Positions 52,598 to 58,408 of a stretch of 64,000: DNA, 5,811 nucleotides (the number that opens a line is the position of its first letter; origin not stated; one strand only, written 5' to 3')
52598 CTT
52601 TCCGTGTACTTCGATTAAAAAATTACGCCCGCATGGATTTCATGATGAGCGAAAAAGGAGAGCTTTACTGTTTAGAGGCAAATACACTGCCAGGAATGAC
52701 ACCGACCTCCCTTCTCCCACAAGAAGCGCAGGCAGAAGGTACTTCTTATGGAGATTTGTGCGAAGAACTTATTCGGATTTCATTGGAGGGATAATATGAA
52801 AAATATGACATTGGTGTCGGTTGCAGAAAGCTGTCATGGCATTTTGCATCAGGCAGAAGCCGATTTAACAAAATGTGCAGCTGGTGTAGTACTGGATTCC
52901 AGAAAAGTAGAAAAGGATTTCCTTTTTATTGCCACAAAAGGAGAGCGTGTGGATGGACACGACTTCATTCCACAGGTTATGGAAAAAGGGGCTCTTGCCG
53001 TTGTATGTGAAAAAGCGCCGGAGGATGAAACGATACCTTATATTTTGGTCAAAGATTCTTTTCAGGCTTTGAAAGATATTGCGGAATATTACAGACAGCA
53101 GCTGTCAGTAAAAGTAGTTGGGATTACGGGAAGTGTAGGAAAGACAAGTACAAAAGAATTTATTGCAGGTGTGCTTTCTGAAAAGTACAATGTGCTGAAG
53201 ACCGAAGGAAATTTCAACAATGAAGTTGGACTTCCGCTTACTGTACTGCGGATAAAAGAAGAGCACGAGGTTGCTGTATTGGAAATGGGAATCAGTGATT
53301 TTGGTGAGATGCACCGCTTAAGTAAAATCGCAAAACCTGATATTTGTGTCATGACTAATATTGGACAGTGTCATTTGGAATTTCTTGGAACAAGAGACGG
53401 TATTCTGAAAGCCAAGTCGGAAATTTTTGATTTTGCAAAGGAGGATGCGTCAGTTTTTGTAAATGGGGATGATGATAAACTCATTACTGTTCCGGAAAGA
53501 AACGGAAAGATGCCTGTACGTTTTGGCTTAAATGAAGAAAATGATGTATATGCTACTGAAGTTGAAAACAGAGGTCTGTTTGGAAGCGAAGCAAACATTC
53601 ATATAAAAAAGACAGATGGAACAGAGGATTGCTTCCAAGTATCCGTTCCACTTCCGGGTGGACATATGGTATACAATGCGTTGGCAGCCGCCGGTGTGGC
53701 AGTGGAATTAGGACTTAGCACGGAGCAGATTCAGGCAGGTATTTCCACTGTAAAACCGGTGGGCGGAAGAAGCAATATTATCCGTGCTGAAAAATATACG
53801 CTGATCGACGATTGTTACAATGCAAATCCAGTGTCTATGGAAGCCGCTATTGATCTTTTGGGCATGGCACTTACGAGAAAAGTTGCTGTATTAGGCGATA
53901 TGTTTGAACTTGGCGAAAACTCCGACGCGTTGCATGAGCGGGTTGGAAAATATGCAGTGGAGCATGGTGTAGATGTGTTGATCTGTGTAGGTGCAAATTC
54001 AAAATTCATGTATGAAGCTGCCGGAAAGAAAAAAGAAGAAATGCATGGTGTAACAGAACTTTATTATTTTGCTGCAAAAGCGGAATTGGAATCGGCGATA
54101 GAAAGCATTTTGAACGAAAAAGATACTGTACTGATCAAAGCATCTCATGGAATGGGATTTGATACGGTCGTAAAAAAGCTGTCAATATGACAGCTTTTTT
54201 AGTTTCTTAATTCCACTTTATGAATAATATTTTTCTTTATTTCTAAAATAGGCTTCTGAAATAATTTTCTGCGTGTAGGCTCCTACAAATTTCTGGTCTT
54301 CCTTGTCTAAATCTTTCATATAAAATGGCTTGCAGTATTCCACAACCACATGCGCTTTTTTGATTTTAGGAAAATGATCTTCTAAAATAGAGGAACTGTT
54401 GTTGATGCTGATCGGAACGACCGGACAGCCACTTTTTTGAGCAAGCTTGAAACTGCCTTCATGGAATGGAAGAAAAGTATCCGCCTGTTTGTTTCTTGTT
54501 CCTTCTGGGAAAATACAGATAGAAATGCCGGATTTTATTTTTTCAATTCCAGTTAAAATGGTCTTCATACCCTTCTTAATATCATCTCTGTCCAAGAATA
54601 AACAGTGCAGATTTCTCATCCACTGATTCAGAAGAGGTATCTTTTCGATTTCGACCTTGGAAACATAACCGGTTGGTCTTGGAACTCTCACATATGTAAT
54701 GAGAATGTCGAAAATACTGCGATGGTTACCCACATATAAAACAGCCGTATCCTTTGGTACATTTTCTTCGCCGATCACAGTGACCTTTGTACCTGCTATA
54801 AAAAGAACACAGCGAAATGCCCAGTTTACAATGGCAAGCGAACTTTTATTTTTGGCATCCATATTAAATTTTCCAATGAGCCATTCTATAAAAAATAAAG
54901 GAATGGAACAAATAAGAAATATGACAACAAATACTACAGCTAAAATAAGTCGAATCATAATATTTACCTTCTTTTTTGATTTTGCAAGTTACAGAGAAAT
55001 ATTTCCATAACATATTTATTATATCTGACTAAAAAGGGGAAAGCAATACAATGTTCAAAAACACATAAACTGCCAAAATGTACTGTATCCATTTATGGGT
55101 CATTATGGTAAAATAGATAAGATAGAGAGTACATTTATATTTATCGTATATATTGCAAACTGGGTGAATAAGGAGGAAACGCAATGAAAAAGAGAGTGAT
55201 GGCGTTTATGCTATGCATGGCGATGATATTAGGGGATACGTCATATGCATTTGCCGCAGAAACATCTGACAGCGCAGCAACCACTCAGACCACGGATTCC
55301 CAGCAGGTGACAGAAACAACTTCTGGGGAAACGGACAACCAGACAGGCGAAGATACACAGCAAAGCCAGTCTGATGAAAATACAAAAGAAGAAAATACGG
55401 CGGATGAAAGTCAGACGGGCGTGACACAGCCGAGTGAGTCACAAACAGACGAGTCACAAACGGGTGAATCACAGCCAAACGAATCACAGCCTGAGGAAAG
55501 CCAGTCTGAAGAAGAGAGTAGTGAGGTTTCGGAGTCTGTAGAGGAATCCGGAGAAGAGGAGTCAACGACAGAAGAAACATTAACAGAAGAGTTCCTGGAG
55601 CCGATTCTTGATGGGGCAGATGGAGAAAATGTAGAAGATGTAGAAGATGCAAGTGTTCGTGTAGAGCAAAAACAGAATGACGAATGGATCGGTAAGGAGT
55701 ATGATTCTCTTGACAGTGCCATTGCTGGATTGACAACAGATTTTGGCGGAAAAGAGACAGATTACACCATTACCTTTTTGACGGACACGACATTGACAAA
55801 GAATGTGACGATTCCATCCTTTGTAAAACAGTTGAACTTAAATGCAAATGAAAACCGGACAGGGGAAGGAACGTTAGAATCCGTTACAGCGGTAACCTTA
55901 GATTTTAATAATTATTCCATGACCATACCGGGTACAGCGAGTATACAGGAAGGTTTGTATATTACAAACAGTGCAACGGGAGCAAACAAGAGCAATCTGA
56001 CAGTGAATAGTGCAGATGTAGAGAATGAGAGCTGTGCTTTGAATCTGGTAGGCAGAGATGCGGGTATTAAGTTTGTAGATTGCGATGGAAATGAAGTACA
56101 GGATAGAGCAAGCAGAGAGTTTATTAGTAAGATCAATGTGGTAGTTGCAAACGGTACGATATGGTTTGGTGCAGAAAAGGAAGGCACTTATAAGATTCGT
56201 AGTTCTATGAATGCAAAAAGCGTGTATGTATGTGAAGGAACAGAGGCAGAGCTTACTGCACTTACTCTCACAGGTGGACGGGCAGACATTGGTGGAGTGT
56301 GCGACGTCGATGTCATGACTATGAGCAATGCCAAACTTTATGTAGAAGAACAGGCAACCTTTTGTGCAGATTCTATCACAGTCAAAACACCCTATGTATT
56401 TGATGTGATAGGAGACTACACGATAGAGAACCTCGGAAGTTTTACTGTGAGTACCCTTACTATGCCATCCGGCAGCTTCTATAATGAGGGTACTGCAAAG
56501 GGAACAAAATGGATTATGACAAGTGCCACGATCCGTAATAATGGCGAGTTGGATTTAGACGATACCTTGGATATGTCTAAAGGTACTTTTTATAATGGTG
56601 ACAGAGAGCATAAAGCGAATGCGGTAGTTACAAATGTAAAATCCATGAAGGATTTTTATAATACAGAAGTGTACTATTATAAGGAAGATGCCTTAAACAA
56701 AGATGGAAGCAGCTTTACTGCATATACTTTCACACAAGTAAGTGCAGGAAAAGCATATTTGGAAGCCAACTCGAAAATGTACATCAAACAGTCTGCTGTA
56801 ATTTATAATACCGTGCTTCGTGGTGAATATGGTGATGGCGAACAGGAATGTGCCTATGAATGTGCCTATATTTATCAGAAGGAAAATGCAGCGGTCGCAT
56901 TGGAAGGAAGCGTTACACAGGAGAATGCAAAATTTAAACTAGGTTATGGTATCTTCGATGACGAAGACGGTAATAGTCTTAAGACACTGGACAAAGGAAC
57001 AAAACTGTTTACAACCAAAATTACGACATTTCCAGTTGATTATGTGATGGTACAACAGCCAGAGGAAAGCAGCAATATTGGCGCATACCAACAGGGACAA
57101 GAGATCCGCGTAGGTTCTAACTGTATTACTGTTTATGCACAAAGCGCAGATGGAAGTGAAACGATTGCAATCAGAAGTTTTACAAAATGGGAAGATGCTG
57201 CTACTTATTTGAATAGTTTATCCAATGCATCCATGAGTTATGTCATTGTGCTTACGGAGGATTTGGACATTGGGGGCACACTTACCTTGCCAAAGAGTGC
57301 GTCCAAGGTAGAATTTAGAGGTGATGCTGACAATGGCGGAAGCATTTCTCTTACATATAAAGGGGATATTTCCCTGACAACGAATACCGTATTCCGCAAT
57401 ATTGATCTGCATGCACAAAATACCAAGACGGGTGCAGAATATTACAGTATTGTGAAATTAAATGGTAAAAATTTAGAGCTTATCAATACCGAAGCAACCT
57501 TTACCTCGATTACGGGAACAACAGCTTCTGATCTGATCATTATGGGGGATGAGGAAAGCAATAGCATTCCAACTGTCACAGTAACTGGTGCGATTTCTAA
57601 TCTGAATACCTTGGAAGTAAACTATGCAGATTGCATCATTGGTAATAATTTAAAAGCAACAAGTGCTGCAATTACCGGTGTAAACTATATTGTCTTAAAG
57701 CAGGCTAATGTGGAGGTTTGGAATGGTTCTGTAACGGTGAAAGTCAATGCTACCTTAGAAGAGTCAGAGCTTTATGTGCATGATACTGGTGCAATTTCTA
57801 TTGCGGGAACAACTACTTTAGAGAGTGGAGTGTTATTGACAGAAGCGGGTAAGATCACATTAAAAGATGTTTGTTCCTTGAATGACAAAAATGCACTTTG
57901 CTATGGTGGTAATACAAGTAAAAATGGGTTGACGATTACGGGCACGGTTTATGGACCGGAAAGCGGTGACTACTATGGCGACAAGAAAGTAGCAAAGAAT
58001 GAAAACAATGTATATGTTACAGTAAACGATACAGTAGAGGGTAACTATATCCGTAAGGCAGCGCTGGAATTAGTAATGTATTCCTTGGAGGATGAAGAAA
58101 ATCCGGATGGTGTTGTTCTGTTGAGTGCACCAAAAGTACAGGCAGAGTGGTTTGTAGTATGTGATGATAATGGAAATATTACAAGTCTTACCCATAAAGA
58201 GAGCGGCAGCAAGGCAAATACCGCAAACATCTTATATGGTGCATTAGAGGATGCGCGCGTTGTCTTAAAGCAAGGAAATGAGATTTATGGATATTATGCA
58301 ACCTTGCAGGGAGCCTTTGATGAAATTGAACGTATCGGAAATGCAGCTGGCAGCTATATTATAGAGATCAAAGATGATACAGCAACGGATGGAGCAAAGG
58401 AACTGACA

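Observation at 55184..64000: Unlisted giant ORF (at least 2,939 codons, still open at the window edge) encoding a secreted protein built from at least eight divergent copies of an unassigned module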

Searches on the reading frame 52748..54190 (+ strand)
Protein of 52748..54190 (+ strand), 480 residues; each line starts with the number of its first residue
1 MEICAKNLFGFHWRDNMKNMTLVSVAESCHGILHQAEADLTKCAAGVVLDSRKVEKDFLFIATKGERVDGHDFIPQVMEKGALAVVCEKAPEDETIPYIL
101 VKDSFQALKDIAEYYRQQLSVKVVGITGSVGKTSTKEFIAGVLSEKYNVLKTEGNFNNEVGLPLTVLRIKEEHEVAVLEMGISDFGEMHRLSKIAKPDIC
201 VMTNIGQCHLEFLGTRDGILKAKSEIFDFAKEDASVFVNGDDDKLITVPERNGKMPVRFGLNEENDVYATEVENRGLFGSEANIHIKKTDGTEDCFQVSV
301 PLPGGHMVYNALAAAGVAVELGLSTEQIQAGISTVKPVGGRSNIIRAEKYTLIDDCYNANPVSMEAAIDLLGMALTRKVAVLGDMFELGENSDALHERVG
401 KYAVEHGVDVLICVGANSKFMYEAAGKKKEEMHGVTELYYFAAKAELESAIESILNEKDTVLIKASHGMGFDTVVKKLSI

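Call 12: search_protein_families(library=pfam, proteins=[window:52748-54190:+])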
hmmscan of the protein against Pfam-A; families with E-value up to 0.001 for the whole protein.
window:52748-54190:+ (480 aa): 3 families
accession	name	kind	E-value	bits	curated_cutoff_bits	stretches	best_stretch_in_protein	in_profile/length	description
PF08245.18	Mur_ligase_M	-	4.3e-47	161.1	24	1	126-318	1-200/200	Mur ligase middle domain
PF02875.26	Mur_ligase_C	-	2e-19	71.1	28.4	1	340-466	1-126/127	Mur ligase, glutamate ligase domain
PF01225.30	Mur_ligase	-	4.1e-11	43.5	21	1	46-113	4-92/95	Mur ligase family, catalytic domain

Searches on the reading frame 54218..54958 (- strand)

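Call 12: search_protein_families(library=pfam, proteins=[window:54218-54958:-])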
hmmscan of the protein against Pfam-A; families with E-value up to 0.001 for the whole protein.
window:54218-54958:- (246 aa): 1 family
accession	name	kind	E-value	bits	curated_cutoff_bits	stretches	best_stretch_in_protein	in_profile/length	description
PF01553.26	Acyltransferase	-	3.1e-31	108.4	23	1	58-185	1-131/132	Acyltransferase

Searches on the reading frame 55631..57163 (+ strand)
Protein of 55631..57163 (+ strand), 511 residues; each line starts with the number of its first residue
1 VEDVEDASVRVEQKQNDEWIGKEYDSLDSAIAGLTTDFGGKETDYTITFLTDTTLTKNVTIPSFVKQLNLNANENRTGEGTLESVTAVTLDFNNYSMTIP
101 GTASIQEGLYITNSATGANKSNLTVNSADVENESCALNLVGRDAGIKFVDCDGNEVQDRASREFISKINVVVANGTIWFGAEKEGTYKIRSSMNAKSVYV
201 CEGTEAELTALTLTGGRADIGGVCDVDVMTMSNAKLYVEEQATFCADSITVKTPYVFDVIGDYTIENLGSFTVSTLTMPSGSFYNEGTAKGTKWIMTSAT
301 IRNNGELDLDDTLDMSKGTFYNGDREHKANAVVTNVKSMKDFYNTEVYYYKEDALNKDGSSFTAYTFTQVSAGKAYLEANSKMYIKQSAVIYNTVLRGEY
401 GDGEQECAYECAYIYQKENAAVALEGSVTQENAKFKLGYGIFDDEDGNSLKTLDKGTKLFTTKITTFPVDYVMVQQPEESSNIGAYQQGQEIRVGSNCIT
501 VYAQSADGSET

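Call 75: predict_structure(alignment_id=A8)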
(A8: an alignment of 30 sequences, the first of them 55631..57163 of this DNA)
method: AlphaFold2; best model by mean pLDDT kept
length: 511 residues; sequences in the alignment: 30
mean_pLDDT: 81.0   pTM: 0.80
mean pLDDT of the five models: 81.0, 80.7, 79.2, 77.6, 77.2
residues with pLDDT >= 90: 276; 70-90: 122; 50-70: 38; < 50: 75
segments of 3 or more residues with pLDDT < 50: 287-310, 312-357
pLDDT, mean of each block of 10 residues (from residue 1): 72 84 95 94 95 97 96 94 95 97 95 87 89 81 91 88 91 95 81 96 92 96 95 94 92 80 85 84 64 28 39 47 41 37 36 39 81 82 90 82 58 93 95 90 88 94 96 86 88 82 68 51
secondary structure, 60 per line:
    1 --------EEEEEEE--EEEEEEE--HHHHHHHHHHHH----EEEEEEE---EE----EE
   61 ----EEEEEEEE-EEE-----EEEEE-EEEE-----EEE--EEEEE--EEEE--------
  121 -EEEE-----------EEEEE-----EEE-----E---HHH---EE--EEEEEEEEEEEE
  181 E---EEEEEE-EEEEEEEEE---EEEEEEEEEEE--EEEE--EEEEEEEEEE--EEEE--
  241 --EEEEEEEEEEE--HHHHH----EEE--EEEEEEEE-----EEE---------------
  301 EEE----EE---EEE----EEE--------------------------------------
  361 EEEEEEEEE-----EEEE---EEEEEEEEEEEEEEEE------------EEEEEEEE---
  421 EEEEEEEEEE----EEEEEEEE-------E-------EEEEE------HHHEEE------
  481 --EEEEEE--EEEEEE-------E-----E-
elements in order: E9-15 E18-24 H27-38 E43-49 E65-72 E74-76 E82-86 E88-91 E97-99 E102-106 E109-112 E122-125 E137-141 E147-149 E169-181 E185-190 E192-200 E204-214 E217-220 E223-232 E235-238 E243-253 H256-260 E265-267 E270-277 E283-285 E301-303 E313-315 E320-322 E361-369 E375-378 E382-397 E410-417 E421-430 E435-442 E458-462 E472-474 E483-488 E491-496

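Call 77: fold_search(model_id=the predicted structure, library=pdb)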
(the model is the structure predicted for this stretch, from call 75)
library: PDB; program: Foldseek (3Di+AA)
matches with E <= 10: 66; with E <= 0.001: 0
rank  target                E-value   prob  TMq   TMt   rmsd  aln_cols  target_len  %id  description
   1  7jvi_A                1.6e-02  0.47  0.20  0.23  15.2       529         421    8  Crystal structure of a beta-helix domain retrieved from capybara gut metagenome (released 2021-09-08)
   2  7koh_D                3.8e-02  0.13  0.14  0.13  21.6       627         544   10  Crystal structure of antigen 43 from Escherichia coli EDL933 (released 2022-03-09)
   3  2iou_G                1.1e-01  0.18  0.20  0.20  17.3       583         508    9  Major Tropism Determinant P1 (Mtd-P1) Variant Complexed with Bordetella brochiseptica Virulence Factor Pertactin extra (released 2007-10-23)
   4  3sze                  1.2e-01  0.16  0.19  0.13  22.0       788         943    9  Crystal structure of the passenger domain of the E. coli autotransporter EspP (released 2011-10-12)
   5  2odl                  7.9e-01  0.07  0.16  0.19  16.0       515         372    9  Crystal structure of the HMW1 secretion domain from Haemophilus influenzae (released 2007-08-21)
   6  9h78_B                7.9e-01  0.02  0.09  0.13  19.8       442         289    8  [FeS] cluster-loaded SMS complex from M. jannaschii (released 2025-06-04)
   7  6e0v_A                8.3e-01  0.12  0.25  0.23  16.8       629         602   10  Apo crystal structure of the colanidase tailspike protein gp150 of Phage Phi92 (released 2019-07-17)
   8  1wxr                  9.1e-01  0.04  0.15  0.10  20.2       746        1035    7  Crystal structure of Heme Binding protein, an autotransporter hemoglobine protease from pathogenic Escherichia coli (released 2005-03-01)
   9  5j44_A                9.5e-01  0.09  0.24  0.15  16.8       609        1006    9  Crystal structure of the Secreted Extracellular protein A (SepA) from Shigella flexneri (released 2017-04-12)
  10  4om9                  1.0e+00  0.06  0.19  0.12  21.8       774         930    9  X-Ray Crystal Structure of the passenger domain of Plasmid encoded toxin, an Autrotansporter Enterotoxin from enteroaggr (released 2014-03-12)
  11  3ak5_A                1.1e+00  0.04  0.15  0.10  19.7       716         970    7  Hemoglobin protease (Hbp) passenger missing domain-2 (released 2010-10-06)
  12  9mne_B                1.1e+00  0.02  0.11  0.08  23.0       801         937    9  Crystal structure of enteropathogenic Escherichia coli EspC (released 2025-10-29)
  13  4q1q_A                1.2e+00  0.09  0.17  0.27  13.5       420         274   10  Crystal structure of TibC-catalyzed hyper-glycosylated TibA55-350 fragment (released 2014-09-17)
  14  4dn7_A                1.3e+00  0.01  0.07  0.09  20.9       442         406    9  CRYSTAL STRUCTURE OF putative ABC transporter, ATP-binding protein from Methanosarcina mazei Go1 (released 2012-02-22)
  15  2qv3                  1.3e+00  0.10  0.24  0.26  15.5       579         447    8  Crystal Structure of the Helicobacter pylori Vacuolating Toxin p55 Domain (released 2007-10-23)
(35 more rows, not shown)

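Call 78: search_solved_structures(query=A8, max_evalue=10)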
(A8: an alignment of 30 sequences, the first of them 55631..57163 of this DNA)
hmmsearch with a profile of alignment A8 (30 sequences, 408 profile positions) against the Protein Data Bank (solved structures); distinct sequences matched with E-value up to 10: 3.
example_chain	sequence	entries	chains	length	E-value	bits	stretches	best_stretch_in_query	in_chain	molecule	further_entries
3pmk_N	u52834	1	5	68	0.65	12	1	11-40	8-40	Phosphoprotein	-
6biq_A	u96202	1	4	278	0.95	11.5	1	42-82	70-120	Clan CA, family C40, NlpC/P60 superfamily cysteine peptidase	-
2n3d_A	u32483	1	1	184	1.2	11.2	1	188-263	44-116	Bactofilin A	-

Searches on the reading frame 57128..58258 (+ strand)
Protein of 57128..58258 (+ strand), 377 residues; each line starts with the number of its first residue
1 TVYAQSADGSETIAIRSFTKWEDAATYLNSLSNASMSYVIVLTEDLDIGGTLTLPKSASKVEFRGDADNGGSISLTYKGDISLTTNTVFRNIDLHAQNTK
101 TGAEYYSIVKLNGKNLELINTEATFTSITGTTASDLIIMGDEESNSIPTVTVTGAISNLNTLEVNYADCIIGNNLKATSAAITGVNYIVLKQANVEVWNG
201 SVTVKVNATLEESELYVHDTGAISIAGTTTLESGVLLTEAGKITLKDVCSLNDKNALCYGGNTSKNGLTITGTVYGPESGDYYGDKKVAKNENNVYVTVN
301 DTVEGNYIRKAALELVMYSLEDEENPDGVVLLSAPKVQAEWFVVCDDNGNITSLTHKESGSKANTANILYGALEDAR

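Call 88: search_dna_similar(query=window:57128-58258:+, collection=phages, mode=protein, max_evalue=0.001, max_rows=5)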
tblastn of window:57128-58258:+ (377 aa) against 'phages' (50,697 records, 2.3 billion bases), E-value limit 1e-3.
No match.
